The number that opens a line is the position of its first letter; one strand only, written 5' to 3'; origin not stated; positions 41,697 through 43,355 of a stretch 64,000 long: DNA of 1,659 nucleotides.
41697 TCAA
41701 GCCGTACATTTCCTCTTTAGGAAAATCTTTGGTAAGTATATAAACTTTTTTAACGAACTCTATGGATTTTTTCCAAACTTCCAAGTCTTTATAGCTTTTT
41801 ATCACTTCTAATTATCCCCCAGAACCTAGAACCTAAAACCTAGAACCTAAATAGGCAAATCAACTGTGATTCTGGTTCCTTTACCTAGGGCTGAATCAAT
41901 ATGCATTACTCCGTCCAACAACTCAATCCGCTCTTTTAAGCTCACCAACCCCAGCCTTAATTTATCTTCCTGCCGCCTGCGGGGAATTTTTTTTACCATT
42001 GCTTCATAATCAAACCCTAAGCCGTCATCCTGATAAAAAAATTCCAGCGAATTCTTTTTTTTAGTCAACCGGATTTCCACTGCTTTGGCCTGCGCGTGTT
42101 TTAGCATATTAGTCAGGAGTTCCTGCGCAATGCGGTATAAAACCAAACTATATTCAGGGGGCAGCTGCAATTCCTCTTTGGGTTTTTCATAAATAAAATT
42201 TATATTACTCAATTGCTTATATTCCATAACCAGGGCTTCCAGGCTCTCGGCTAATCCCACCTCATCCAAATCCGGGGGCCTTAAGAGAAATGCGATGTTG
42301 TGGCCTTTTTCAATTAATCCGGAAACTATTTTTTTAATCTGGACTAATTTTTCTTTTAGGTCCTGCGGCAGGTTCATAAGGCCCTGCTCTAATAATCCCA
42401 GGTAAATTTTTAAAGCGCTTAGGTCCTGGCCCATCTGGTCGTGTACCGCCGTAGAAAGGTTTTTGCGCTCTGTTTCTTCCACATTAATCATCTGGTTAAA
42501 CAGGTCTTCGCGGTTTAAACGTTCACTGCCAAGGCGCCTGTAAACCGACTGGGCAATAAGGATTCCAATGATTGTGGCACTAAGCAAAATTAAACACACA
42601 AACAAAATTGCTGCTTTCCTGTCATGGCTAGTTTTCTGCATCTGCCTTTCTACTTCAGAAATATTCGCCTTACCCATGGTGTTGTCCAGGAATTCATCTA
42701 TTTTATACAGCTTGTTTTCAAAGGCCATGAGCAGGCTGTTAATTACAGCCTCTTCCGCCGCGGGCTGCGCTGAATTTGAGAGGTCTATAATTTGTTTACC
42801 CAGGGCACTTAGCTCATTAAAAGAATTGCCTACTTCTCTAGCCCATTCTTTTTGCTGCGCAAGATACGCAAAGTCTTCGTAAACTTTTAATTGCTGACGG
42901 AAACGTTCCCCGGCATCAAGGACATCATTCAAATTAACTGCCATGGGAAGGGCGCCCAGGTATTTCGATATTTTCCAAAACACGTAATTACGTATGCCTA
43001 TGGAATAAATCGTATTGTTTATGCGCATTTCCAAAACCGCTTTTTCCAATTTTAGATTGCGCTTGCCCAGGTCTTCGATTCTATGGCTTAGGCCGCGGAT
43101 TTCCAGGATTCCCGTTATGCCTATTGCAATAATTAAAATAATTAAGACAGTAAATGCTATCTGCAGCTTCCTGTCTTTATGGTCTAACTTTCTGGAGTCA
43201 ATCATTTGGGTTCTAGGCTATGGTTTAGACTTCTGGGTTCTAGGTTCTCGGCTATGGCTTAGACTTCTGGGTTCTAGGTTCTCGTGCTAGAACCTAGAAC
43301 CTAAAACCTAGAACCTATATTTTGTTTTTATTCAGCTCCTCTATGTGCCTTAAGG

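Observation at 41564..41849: Truncated 23S-rRNA-IVS-type four-helix-bundle gene sits between inverted heptamer arrays inside a two-component operon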

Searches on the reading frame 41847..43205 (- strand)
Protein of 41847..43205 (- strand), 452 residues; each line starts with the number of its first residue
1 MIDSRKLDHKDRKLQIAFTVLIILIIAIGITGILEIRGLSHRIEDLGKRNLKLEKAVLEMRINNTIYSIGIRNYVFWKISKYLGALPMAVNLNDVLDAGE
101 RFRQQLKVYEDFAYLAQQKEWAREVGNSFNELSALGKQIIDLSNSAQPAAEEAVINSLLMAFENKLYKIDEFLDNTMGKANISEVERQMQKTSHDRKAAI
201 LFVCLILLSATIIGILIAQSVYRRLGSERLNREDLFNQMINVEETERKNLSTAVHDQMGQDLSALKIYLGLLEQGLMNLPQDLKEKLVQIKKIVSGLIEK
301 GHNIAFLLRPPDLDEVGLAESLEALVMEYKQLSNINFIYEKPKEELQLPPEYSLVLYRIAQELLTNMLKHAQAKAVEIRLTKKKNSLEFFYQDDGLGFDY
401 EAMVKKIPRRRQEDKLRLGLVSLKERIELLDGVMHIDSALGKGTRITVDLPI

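Call 5: search_protein_families(library=pfam, proteins=[window:41847-43205:-], max_evalue=0.01)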
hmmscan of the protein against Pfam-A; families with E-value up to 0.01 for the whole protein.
window:41847-43205:- (452 aa): 4 families
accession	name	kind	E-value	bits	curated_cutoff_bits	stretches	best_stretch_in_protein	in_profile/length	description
PF02518.31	HATPase_c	-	6e-12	46.4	26.4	1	356-451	6-108/111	Histidine kinase-, DNA gyrase B-, and HSP90-like ATPase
PF07730.19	HisKA_3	-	3.6e-09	37.5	24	1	246-313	1-68/68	Histidine kinase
PF12729.13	4HB_MCP_1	-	1.3e-06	28.5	27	1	12-153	6-143/181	Four helix bundle sensory module for signal transduction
PF13581.12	HATPase_c_2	-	0.0021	18.5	27.4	1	359-403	35-84/127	Histidine kinase-like ATPase domain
